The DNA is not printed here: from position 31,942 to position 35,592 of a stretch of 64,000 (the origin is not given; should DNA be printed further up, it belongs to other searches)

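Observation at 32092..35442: A beta-helix enzyme-like domain sits between two TM helices and is fused to a roughly 467-aa repeat-rich cytoplasmic tail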

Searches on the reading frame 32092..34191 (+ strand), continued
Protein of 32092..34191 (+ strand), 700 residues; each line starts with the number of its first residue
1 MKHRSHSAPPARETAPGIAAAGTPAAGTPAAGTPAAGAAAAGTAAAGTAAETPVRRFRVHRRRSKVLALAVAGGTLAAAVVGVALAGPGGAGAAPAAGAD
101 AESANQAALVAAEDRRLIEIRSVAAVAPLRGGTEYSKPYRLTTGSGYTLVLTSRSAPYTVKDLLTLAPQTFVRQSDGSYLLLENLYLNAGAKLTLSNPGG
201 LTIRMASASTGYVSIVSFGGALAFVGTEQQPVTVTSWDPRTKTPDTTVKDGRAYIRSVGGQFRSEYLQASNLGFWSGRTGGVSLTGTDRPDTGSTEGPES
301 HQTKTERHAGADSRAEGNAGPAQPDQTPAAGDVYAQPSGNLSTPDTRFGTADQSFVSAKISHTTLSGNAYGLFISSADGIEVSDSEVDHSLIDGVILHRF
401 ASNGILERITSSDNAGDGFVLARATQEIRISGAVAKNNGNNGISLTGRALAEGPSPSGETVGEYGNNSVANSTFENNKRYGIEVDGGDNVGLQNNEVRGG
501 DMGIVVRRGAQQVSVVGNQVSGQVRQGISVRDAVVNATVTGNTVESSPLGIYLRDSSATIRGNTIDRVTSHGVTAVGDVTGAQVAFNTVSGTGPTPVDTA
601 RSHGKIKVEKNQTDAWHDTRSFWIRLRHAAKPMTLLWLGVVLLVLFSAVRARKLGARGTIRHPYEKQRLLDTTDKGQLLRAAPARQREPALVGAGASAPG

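Call 43: search_solved_structures(query=A1, max_evalue=0.06, show_alignments=3)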
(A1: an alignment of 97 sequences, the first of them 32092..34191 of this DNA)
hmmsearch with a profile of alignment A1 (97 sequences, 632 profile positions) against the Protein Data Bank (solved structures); distinct sequences matched with E-value up to 0.06: 3.
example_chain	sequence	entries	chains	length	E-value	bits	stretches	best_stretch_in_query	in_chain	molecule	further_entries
7o0y_A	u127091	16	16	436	1.3e-05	27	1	429-521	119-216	Probable ABC transporter binding protein NosD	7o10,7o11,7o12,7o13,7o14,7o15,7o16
2pyg_A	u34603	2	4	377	0.0012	20.4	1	318-530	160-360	Poly(beta-D-mannuronate) C5 epimerase 4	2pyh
4ozy_A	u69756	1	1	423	0.058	14.9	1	315-384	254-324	Poly(beta-D-mannuronate) C5 epimerase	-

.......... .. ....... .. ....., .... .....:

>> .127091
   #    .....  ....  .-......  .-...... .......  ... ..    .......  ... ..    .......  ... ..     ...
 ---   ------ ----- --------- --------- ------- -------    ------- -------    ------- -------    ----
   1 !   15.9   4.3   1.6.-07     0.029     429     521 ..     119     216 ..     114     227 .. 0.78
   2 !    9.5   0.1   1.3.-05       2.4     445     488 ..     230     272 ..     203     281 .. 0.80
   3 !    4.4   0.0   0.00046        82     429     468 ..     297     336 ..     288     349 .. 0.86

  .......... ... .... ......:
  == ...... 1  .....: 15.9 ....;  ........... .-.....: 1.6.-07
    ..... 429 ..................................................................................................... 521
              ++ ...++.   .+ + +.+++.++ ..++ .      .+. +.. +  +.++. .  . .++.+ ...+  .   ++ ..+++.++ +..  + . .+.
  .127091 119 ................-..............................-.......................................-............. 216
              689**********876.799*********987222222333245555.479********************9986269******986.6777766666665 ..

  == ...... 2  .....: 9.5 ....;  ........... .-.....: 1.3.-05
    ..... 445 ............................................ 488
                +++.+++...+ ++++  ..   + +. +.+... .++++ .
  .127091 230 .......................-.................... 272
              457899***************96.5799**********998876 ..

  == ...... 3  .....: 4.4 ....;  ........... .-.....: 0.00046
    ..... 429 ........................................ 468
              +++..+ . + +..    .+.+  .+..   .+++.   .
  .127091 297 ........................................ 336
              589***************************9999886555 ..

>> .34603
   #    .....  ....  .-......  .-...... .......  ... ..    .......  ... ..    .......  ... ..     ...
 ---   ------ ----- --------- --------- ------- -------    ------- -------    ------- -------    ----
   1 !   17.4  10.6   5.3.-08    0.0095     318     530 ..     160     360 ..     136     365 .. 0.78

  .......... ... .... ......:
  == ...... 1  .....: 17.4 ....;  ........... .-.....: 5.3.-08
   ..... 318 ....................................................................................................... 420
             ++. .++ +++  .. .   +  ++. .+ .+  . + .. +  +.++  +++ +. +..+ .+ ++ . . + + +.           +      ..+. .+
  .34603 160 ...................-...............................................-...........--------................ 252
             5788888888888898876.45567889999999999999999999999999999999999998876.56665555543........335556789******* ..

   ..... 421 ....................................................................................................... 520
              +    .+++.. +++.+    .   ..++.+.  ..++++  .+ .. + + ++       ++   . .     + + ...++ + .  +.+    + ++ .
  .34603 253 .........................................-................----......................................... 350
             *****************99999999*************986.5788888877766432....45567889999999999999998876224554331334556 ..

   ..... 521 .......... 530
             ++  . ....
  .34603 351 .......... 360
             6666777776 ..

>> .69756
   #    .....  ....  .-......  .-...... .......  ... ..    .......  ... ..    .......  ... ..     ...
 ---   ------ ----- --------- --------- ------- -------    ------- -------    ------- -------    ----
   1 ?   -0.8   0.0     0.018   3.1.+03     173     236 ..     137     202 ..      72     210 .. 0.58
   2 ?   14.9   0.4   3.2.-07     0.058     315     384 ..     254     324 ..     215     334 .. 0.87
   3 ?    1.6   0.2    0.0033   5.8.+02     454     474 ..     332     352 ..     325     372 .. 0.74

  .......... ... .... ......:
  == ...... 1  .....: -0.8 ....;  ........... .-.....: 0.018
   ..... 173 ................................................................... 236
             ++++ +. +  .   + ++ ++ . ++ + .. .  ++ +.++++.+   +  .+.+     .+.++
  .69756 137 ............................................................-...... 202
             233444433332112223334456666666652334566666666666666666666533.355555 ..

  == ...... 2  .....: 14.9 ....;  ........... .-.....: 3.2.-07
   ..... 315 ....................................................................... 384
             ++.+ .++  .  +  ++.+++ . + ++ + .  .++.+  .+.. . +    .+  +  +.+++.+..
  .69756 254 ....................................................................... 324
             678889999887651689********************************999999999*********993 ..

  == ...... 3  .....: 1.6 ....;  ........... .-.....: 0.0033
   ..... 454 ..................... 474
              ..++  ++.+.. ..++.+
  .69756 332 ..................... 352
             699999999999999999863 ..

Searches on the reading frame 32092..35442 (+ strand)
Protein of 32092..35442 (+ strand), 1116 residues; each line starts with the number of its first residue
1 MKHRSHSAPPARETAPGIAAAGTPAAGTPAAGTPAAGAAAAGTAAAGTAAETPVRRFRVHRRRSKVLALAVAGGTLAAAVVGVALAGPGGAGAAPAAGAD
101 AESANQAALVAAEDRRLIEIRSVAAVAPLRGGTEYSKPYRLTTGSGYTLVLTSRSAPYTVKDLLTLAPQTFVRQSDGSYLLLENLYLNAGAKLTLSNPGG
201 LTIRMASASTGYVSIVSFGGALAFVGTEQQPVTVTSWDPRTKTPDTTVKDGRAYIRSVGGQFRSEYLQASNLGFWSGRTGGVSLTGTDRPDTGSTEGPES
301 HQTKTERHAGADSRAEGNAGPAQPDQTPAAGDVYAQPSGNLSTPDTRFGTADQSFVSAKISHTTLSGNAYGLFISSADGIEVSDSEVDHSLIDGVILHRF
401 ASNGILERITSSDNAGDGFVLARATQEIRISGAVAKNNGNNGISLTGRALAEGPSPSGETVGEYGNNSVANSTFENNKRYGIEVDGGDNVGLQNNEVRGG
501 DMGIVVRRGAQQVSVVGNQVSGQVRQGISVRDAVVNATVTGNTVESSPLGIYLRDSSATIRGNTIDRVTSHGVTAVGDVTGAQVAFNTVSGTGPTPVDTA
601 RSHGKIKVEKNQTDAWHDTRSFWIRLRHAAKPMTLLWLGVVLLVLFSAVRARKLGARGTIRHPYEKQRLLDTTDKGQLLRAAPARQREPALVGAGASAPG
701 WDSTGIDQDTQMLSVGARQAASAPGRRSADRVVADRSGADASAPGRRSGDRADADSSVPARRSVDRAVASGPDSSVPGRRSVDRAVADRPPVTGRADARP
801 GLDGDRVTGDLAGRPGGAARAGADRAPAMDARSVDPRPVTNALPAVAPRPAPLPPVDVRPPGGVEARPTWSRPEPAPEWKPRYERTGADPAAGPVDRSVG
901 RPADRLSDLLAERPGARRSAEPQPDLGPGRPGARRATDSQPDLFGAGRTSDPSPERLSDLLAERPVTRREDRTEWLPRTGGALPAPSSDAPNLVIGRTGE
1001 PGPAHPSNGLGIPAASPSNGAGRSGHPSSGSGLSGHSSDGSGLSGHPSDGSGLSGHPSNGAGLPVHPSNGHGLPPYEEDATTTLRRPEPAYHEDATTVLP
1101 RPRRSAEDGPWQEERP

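Call 5: search_protein_families(library=pfam, proteins=[window:32092-35442:+], max_evalue=0.01)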
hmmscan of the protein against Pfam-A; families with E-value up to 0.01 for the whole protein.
window:32092-35442:+ (1116 aa): 2 families
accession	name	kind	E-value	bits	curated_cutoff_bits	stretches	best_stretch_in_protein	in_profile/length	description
PF13229.12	Beta_helix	-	1.7e-22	80.2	25.9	2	461-589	28-158/158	Right handed beta helix region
PF05048.19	NosD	-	1.6e-18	67.4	23.6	2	465-588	47-168/212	Periplasmic copper-binding protein (NosD)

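Call 6: search_protein_families(library=ncbifam, proteins=[window:32092-35442:+], max_evalue=0.01)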
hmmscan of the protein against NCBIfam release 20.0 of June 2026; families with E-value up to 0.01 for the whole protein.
window:32092-35442:+ (1116 aa): 3 families
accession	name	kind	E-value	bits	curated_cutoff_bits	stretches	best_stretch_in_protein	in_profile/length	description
TIGR03804.1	para_beta_helix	repeat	1.6e-08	34.1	19.45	1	527-565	1-39/44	parallel beta-helix repeat protein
TIGR04247.1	NosD_copper_fam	subfamily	5e-05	22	300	1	466-581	159-274/377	nitrous oxide reductase family maturation protein NosD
TIGR03807.1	RR_fam_repeat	repeat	0.0041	17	15.75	0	550-567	9-25/27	putative cofactor-binding repeat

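Call 11: find_homologous_proteins(query=window:32092-35439:+, max_evalue=0.00001)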
Query window:32092-35439:+ (1116 aa): 485 proteins with E <= 0.00001 among 8000 candidates; the best 120 are listed.
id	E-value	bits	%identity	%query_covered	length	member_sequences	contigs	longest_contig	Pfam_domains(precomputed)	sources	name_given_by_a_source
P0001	0.0e+0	2326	100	95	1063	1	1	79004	PF13229.13,PF05048.20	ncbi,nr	ncbi:MAG TPA: right-handed parallel beta-helix repeat-containing protein [Mycobacteriales bacterium]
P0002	0.0e+0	1394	89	59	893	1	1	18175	PF13229.13,PF05048.20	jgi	jgi:parallel beta-helix repeat protein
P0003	0.0e+0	1271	85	59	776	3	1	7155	PF13229.13,PF05048.20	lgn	-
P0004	0.0e+0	1157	73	66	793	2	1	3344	PF13229.13,PF05048.20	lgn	-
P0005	0.0e+0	1101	70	65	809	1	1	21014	PF13229.13,PF05048.20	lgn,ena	-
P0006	0.0e+0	1061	72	60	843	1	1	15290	PF13229.13,PF05048.20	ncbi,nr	ncbi:MAG TPA: right-handed parallel beta-helix repeat-containing protein [Mycobacteriales bacterium]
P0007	1.5e-261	889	69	53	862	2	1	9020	PF13229.13,PF05048.20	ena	-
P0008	3.0e-238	812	64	51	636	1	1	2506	PF13229.13,PF05048.20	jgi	jgi:copper-binding protein NosD/parallel beta helix pectate lyase-like protein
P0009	2.8e-227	776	64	51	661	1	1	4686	PF13229.13,PF05048.20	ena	-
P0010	3.9e-224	765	61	50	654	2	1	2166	PF13229.13,PF05048.20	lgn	-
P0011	2.0e-223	763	63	48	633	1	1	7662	PF13229.13,PF05048.20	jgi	jgi:nitrous oxidase accessory protein NosD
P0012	2.6e-222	759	62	51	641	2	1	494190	PF13229.13,PF05048.20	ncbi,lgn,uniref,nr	ncbi:right-handed parallel beta-helix repeat-containing protein [Streptacidiphilus sp. ASG 303]|unir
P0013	2.5e-218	746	57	53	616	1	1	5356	PF13229.13,PF28492.1,PF05048.20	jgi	jgi:hypothetical protein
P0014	2.7e-218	746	58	52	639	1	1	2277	PF13229.13,PF05048.20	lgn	-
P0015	5.7e-218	745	58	53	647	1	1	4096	PF13229.13,PF05048.20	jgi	jgi:hypothetical protein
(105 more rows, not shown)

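Call 20: find_encoding_contigs(protein=P0002, flank=8000, max_places=2)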
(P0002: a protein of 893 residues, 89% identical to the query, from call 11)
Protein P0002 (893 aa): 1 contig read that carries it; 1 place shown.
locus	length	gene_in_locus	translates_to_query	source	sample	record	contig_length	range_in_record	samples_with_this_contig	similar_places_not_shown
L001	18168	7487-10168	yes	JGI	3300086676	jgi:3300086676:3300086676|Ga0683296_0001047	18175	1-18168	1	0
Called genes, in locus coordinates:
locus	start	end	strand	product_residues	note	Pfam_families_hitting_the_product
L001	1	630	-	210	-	?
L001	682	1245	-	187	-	PF11290:DUF3090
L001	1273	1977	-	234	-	PF00300:His_Phos_1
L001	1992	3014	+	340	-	PF01545:Cation_efflux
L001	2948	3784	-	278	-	PF02673:BacA, PF01925:TauE (weak)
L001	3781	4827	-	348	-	PF00296:Bac_luciferase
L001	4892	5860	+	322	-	PF00248:Aldo_ket_red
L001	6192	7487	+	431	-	PF00535:Glycos_transf_2, PF13641:Glyco_tranf_2_3, PF13506:Glyco_transf_21 (weak), PF13632:Glyco_trans_2_3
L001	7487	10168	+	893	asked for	PF13229:Beta_helix, PF05048:NosD, PF13229:Beta_helix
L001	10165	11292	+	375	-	PF22842:Pel9A-like_beta_helix, PF05048:NosD (weak), PF13229:Beta_helix (weak)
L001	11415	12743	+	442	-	PF03721:UDPG_MGDP_dh_N, PF00984:UDPG_MGDP_dh, PF03720:UDPG_MGDP_dh_C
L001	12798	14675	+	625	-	PF14490:HHH_RecD2, PF13086:AAA_11 (faint), PF13245:AAA_19, PF13604:AAA_30, PF01443:Viral_helicase1 (faint), PF18335:SH3_13 (weak), PF13538:UvrD_C_2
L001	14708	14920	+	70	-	PF18963:DUF5703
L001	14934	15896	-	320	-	PF08240:ADH_N, PF00107:ADH_zinc_N, PF13602:ADH_zinc_N_2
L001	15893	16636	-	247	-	PF00106:adh_short, PF13561:adh_short_C2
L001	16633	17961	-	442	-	PF04389:Peptidase_M28, PF01546:Peptidase_M20, PF07687:M20_dimer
